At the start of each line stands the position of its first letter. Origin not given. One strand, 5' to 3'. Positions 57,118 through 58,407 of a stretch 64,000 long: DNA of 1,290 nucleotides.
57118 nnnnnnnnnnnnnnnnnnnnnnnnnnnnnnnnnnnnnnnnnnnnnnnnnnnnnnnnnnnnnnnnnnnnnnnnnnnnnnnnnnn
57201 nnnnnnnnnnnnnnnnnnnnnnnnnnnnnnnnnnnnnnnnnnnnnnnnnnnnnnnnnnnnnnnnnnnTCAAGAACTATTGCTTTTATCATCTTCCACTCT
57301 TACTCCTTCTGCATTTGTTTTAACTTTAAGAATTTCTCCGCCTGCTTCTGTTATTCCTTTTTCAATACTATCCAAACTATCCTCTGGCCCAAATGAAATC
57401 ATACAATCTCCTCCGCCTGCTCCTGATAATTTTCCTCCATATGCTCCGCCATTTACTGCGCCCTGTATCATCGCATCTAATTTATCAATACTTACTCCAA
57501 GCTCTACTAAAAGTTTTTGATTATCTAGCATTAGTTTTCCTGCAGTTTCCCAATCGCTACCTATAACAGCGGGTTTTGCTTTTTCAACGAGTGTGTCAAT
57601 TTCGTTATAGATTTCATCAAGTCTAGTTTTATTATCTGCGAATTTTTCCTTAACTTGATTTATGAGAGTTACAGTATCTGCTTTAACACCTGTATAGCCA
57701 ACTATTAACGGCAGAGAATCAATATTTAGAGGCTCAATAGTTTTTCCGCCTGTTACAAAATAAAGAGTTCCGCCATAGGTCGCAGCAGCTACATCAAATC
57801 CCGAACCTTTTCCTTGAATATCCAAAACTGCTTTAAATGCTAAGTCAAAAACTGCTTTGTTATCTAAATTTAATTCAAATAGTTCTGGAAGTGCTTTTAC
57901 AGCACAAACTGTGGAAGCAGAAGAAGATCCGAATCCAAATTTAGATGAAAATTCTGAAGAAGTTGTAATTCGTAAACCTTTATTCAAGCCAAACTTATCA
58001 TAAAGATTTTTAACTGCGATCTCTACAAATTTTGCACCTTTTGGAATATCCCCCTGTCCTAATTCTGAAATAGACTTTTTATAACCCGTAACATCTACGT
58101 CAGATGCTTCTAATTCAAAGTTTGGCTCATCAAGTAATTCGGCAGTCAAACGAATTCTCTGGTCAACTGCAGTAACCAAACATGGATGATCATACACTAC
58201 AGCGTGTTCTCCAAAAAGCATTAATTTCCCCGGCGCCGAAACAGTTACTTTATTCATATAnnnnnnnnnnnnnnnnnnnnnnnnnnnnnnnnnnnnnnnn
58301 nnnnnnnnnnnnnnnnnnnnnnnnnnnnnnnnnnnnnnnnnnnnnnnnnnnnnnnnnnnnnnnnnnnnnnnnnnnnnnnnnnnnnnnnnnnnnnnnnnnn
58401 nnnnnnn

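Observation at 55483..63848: Complete mevalonate-pathway operon of archaeal character in a bacterial genome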

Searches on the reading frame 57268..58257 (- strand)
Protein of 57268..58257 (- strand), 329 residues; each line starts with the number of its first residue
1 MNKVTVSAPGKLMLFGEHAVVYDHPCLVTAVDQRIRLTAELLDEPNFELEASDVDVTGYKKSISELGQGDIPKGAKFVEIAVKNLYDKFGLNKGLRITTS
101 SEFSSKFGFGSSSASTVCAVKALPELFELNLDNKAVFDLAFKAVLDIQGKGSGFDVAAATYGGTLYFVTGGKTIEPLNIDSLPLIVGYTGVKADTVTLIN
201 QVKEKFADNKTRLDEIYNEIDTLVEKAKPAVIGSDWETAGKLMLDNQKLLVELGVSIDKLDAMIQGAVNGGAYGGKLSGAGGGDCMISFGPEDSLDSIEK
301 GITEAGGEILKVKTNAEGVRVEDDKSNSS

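Call 3: search_protein_families(library=pfam, proteins=[window:57268-58257:-], max_evalue=0.01)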
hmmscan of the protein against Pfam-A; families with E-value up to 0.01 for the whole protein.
window:57268-58257:- (329 aa): 4 families
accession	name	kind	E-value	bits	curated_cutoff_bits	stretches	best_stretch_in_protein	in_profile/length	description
PF00288.32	GHMP_kinases_N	-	3e-17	63.1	22.3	1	78-163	3-87/87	GHMP kinases N terminal domain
PF08544.19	GHMP_kinases_C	-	2.4e-11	44.3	21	1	229-305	3-82/85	GHMP kinases C terminal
PF10509.15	GalKase_gal_bdg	-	0.00028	20.8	23.1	1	4-37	12-45/49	Galactokinase galactose-binding signature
PF22700.2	MVD-like_N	-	0.00052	20.1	27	1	81-140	68-128/157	Diphosphomevalonate decarboxylase-like N-terminal domain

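Call 4: search_protein_families(library=ncbifam, proteins=[window:57268-58257:-], max_evalue=0.001)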
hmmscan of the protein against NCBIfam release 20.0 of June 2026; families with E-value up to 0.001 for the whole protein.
window:57268-58257:- (329 aa): 20 families
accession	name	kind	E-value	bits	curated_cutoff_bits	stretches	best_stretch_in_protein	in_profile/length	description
NF003036.0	PRK03926.1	equivalog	1.9e-61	207.8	403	1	4-323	2-300/302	mevalonate kinase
TIGR00549.1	mevalon_kin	equivalog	6.2e-58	196.5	163.05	1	8-287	1-274/276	mevalonate kinase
TIGR01220.1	Pmev_kin_Gr_pos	equivalog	1.3e-28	100.1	165.7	2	5-169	2-179/358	phosphomevalonate kinase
NF040957.1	Arch_PMK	equivalog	4.4e-27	95.4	500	1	6-322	2-316/316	phosphomevalonate kinase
NF003006.0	PRK03817.1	equivalog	3.7e-15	55.8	443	2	212-306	235-329/352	galactokinase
TIGR00131.1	gal_kin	equivalog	5.3e-15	55.2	226.65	2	209-306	268-366/388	galactokinase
NF049969.1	GlMnHpPKinHddA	equivalog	3.9e-14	52.9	600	1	26-319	31-333/338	D-glycero-D-manno-heptose 7-phosphate kinase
NF002288.1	PRK01212.1-4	equivalog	1.1e-13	51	194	1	45-304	25-280/303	homoserine kinase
NF003472.0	PRK05101.1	equivalog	6e-11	41.9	499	1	3-136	20-154/382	galactokinase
NF001816.0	PRK00555.1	equivalog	4.1e-10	39.2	509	1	224-305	257-339/363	galactokinase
TIGR00191.1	thrB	equivalog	1.2e-09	37.4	168.25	1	53-294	34-269/304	homoserine kinase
NF040725.1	panto_kin_Meth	equivalog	3.5e-08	32.8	380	1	82-169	75-158/286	pantoate kinase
NF003705.0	PRK05322.1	equivalog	3e-07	29.5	385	0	224-305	281-364/388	galactokinase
TIGR01920.1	Shik_kin_archae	equivalog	3.4e-07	29.9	126.85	1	54-181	29-156/266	shikimate kinase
TIGR01219.1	Pmev_kin_ERG8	equivalog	4.1e-07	29.3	376.95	1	106-178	154-240/456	phosphomevalonate kinase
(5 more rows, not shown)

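Call 32: search_solved_structures(query=window:57268-58257:-, max_evalue=0.001)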
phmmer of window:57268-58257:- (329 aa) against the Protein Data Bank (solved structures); distinct sequences matched with E-value up to 0.001: 32.
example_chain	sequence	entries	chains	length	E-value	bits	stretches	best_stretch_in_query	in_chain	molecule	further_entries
6mde_A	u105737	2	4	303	5.9e-36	127.6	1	4-321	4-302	Mevalonate kinase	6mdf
4hac_A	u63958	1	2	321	7.3e-36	127.3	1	3-321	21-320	Mevalonate kinase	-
8teb_A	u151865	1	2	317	2.3e-35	125.6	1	4-322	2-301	Mevalonate kinase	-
1kkh_A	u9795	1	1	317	3e-27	99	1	5-296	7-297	Mevalonate Kinase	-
1vis_A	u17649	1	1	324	3.6e-27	98.7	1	5-301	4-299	Mevalonate kinase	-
2hfs_A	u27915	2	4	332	4.6e-26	95.1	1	10-303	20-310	Mevalonate kinase, putative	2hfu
3k17_A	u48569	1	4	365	2.6e-19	72.9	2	2-169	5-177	Lin0012 protein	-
2x7i_A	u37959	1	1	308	2.5e-17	66.4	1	8-307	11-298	MEVALONATE KINASE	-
8tfo_A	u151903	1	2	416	1e-16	64.3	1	139-288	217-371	Mevalonate kinase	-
4usk_A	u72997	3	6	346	1.1e-16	64.3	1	93-310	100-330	PUTATIVE SUGAR KINASE | SUGAR KINASE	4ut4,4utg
2oi2_A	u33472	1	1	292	3.3e-16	62.7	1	95-289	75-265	Mevalonate kinase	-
4usm_A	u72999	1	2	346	4.8e-16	62.1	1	93-310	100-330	PUTATIVE SUGAR KINASE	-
1kvk_A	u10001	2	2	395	1.6e-13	53.8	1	132-320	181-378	mevalonate kinase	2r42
2r3v_A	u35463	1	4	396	4.6e-13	52.4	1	134-323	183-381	Mevalonate kinase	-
1fwk_A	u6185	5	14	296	2.8e-12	49.8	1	53-303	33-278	HOMOSERINE KINASE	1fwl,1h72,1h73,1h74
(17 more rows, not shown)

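Call 46: find_related_loci(query=A2, collection=metagenome_contigs, flank=7000)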
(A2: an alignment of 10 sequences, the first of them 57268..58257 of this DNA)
Query A2 (329 aa) in metagenome_contigs; peptide patterns used: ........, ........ (x = any residue, [..] = any of these).
600 stretches matched a pattern (row limit reached: there are more); 542 encode a relative of the query (tblastn E <= 1e-3); the best 80 are kept; 80 distinct loci.
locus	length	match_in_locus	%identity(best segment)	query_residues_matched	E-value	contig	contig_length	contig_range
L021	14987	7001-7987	78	1-329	8e-163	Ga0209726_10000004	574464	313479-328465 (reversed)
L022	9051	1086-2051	76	1-322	6e-157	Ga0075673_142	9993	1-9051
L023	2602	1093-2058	76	1-322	3e-166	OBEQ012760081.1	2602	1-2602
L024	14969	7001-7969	70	1-323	1e-144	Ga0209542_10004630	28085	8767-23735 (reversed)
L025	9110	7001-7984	70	1-322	3e-142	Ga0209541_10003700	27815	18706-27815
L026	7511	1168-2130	70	1-322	2e-141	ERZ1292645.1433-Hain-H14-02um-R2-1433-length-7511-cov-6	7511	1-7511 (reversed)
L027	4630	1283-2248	65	1-322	8e-142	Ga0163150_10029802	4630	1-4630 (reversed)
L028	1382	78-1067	67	1-328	2e-152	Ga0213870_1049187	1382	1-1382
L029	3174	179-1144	69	1-322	8e-145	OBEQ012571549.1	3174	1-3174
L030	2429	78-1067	66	1-328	9e-147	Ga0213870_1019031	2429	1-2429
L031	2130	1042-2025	65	1-327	1e-147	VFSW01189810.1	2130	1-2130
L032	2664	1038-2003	65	1-322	5e-145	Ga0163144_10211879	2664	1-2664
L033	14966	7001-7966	69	1-322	2e-137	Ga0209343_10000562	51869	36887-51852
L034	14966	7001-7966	69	1-322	2e-137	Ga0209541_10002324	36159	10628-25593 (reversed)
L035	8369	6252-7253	62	1-322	2e-134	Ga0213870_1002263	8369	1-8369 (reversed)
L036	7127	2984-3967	64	1-327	3e-134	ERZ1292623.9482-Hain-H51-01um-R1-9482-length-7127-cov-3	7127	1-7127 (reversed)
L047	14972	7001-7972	62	2-322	5e-129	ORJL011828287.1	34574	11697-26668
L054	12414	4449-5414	60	1-322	2e-125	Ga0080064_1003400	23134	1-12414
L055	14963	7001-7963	63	2-322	4e-125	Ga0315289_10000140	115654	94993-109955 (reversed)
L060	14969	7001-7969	63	1-323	1e-123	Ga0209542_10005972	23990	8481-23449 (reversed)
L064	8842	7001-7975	57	3-323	3e-123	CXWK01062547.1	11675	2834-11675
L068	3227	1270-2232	62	2-322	1e-124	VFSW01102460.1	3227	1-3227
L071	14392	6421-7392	62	1-324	1e-120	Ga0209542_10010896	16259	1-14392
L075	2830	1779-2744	63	1-322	4e-123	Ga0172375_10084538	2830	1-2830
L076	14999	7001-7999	62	1-323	1e-118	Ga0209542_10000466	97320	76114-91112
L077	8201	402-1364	62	2-322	1e-118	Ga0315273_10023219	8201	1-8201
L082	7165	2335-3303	61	1-322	3e-117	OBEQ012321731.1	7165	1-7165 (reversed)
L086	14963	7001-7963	58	2-322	2e-116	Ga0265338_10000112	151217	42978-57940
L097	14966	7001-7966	58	1-322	6e-115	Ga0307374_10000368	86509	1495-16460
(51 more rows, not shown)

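Call 50: search_protein_families(library=pfam, proteins=[L021:4868-5947:+, L021:5907-7001:+, L022:337-1089:+, L047:5970-6998:+, L054:3382-4452:+, L060:6348-7004:+, L076:5683-6492:+, L076:6533-6991:+, L082:1284-2342:+, L086:5869-6951:+], max_evalue=0.01)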
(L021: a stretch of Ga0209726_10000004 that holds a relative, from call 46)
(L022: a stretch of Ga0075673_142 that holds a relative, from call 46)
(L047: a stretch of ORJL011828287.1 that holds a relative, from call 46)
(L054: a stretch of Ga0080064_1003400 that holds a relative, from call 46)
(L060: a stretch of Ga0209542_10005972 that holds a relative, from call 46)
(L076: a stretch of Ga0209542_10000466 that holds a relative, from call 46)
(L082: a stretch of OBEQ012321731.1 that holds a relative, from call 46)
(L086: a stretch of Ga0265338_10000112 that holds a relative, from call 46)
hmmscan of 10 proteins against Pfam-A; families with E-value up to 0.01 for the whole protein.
L021:4868-5947:+ (359 aa): 7 families
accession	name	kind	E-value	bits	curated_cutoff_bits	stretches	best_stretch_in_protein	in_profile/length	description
PF13649.12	Methyltransf_25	-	6.2e-09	36.9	27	1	112-210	2-97/97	Methyltransferase domain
PF08241.18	Methyltransf_11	-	1e-08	36.1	21.2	1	113-214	2-95/95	Methyltransferase domain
PF08242.18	Methyltransf_12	-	3.8e-07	31.2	30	1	112-210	1-96/98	Methyltransferase domain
PF13847.12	Methyltransf_31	-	5.6e-07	29.8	27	1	107-215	3-110/145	Methyltransferase domain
PF13578.12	Methyltransf_24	-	0.00012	23.3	26.3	1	113-216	2-104/105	Methyltransferase domain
PF01209.24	Ubie_methyltran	-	0.0033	17.2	20.1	1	105-211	45-148/233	ubiE/COQ5 methyltransferase family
PF05175.20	MTS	-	0.004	17.3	23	1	107-185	31-102/170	Methyltransferase small domain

L021:5907-7001:+ (364 aa): 0 families

L022:337-1089:+ (250 aa): 0 families

L047:5970-6998:+ (342 aa): 2 families
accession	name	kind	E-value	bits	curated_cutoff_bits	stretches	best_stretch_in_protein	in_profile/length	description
PF01966.28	HD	-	1.1e-07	32.6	22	1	32-124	3-93/116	HD domain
PF24391.1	HD-CE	-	6.5e-05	23.2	27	1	36-289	15-243/263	HD-CE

L054:3382-4452:+ (356 aa): 0 families

L060:6348-7004:+ (218 aa): 0 families

L076:5683-6492:+ (269 aa): 2 families
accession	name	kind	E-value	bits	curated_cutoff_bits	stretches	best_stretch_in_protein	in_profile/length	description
PF03372.29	Exo_endo_phos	-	1.3e-10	41.9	24.5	1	8-259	3-225/225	Endonuclease/Exonuclease/phosphatase family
PF14529.12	Exo_endo_phos_2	-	3.2e-05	24.2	27.4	1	173-262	19-116/117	Endonuclease-reverse transcriptase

L076:6533-6991:+ (152 aa): 0 families

L082:1284-2342:+ (352 aa): 0 families

L086:5869-6951:+ (360 aa): 1 family
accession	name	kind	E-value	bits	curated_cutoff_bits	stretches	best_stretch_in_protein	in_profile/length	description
PF01966.28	HD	-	0.00021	22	22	1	41-164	6-114/116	HD domain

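Call 51: search_protein_families(library=pfam, proteins=[L033:7969-8400:+, L036:3930-4718:+, L055:7972-8745:+, L060:7969-8754:+, L064:7975-8472:+, L068:2235-2729:+, L071:7388-8140:+, L076:8052-8582:+, L077:1441-2226:+, L075:1319-1753:+], max_evalue=0.01)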
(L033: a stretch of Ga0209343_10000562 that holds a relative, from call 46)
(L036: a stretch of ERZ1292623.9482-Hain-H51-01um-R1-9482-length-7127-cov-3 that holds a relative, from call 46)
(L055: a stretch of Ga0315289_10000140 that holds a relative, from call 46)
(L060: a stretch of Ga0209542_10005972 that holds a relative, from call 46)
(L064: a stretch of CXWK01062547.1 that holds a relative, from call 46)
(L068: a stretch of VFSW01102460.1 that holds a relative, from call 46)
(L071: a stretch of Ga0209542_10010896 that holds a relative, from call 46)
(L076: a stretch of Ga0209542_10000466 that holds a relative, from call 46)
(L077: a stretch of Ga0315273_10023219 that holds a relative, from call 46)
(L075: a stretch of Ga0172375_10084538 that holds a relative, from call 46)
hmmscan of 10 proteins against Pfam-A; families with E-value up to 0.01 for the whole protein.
L033:7969-8400:+ (143 aa): 0 families

L036:3930-4718:+ (262 aa): 3 families
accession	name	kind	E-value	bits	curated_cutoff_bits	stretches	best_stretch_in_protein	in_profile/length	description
PF12710.13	HAD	-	1.2e-16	62.2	27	1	21-214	2-189/189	haloacid dehalogenase-like hydrolase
PF00702.32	Hydrolase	-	1.2e-06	29.5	26.4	1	21-213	5-187/191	haloacid dehalogenase-like hydrolase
PF08282.18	Hydrolase_3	-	0.0013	18.9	20.9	1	181-224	187-230/255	haloacid dehalogenase-like hydrolase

L055:7972-8745:+ (257 aa): 1 family
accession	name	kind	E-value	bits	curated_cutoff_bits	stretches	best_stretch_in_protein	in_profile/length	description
PF01966.28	HD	-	7.1e-08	33.2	22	1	27-124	2-113/116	HD domain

L060:7969-8754:+ (261 aa): 1 family
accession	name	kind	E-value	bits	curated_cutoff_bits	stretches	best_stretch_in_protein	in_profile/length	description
PF01966.28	HD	-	6.3e-07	30.1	22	1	26-123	2-113/116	HD domain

L064:7975-8472:+ (165 aa): 2 families
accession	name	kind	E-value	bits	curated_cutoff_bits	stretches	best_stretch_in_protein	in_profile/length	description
PF00293.34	NUDIX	-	8.4e-19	68.3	21.1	1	34-146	2-119/134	NUDIX domain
PF00688.24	TGFb_propeptide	-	0.0028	17.8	25.8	0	81-122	18-58/242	TGF-beta propeptide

L068:2235-2729:+ (164 aa): 1 family
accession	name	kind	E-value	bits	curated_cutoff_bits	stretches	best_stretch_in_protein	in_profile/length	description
PF00293.34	NUDIX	-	1e-18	68.1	21.1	1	35-157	3-130/134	NUDIX domain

L071:7388-8140:+ (250 aa): 1 family
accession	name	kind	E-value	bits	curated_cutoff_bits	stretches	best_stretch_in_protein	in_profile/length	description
PF01966.28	HD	-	1.9e-08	35.1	22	1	22-117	2-113/116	HD domain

L076:8052-8582:+ (176 aa): 2 families
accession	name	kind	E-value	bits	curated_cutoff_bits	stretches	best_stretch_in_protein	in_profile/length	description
PF00293.34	NUDIX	-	5.1e-21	75.5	21.1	1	47-158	3-119/134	NUDIX domain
PF14815.12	NUDIX_4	-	0.0056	16.9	35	1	52-157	3-100/113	NUDIX domain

L077:1441-2226:+ (261 aa): 1 family
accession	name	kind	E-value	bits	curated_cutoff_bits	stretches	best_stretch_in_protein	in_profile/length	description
PF01966.28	HD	-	1.1e-05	26.1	22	1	26-122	2-112/116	HD domain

L075:1319-1753:+ (144 aa): 0 families

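Call 101: search_protein_families(library=pfam, proteins=[L097:190-1005:+, L097:1671-2201:-, L097:8963-9505:+, L097:9563-10243:+, L097:10445-11479:+, L097:11484-12065:-, L097:12704-14041:-, L097:14167-14892:-, L097:5961-7001:+, L097:7984-8961:+], max_evalue=0.0001)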
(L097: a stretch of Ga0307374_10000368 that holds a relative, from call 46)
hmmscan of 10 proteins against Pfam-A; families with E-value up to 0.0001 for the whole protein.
L097:190-1005:+ (271 aa): 3 families
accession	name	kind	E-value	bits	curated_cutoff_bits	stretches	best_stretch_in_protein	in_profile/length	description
PF01406.26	tRNA-synt_1e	-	1.6e-47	162.8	27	1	5-128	178-300/301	tRNA synthetases class I (C) catalytic domain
PF09190.17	DALR_2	-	1.3e-05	26.1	22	1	162-185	1-24/57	DALR domain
PF23493.1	CysS_C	-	2.6e-05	24.7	23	1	222-265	4-47/51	Cysteinyl-tRNA ligase anticodon binding domain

L097:1671-2201:- (176 aa): 2 families
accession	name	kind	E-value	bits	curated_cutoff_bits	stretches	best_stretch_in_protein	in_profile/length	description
PF08281.18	Sigma70_r4_2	-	8.4e-12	45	25.7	1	117-167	2-52/54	Sigma-70, region 4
PF04542.20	Sigma70_r2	-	1.2e-10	41.5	24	1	18-84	1-69/71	Sigma-70 region 2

L097:8963-9505:+ (180 aa): 1 family
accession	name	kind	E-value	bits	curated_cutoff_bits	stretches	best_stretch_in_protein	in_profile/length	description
PF00293.34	NUDIX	-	2.7e-24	86.1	21.1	1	30-160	2-134/134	NUDIX domain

L097:9563-10243:+ (226 aa): 1 family
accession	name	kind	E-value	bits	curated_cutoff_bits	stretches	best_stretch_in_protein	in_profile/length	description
PF01255.24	Prenyltransf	-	4.8e-83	278.5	27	1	8-225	1-219/219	Putative undecaprenyl diphosphate synthase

L097:10445-11479:+ (344 aa): 2 families
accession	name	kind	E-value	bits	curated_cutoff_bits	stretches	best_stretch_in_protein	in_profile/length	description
PF04019.17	DUF359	-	1.2e-30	106.1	25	1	219-343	1-125/126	Protein of unknown function (DUF359)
PF01467.32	CTP_transf_like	-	1.3e-09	38.8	21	1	21-158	1-132/133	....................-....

L097:11484-12065:- (193 aa): 1 family
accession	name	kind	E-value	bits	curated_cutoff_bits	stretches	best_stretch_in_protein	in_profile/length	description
PF18921.5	Cyanophycin_syn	-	3.5e-08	33.9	27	1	45-113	2-72/115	Cyanophycin synthase-like N-terminal domain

L097:12704-14041:- (445 aa): 0 families

L097:14167-14892:- (241 aa): 0 families

L097:5961-7001:+ (346 aa): 2 families
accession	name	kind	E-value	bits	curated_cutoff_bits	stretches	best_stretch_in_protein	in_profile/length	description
PF00288.32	GHMP_kinases_N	-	3.4e-19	69.3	22.3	1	105-186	5-87/87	GHMP kinases N terminal domain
PF10509.15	GalKase_gal_bdg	-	3e-05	23.9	23.1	1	6-39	11-44/49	Galactokinase galactose-binding signature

L097:7984-8961:+ (325 aa): 3 families
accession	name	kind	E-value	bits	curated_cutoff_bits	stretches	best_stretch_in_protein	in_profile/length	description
PF22700.2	MVD-like_N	-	7.8e-58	195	27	1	7-161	1-157/157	Diphosphomevalonate decarboxylase-like N-terminal domain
PF18376.6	MDD_C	-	7.4e-19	68.7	23.2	1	175-309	2-140/186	Mevalonate 5-diphosphate decarboxylase C-terminal domain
PF00288.32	GHMP_kinases_N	-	2.7e-09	37.6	22.3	1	71-140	7-71/87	GHMP kinases N terminal domain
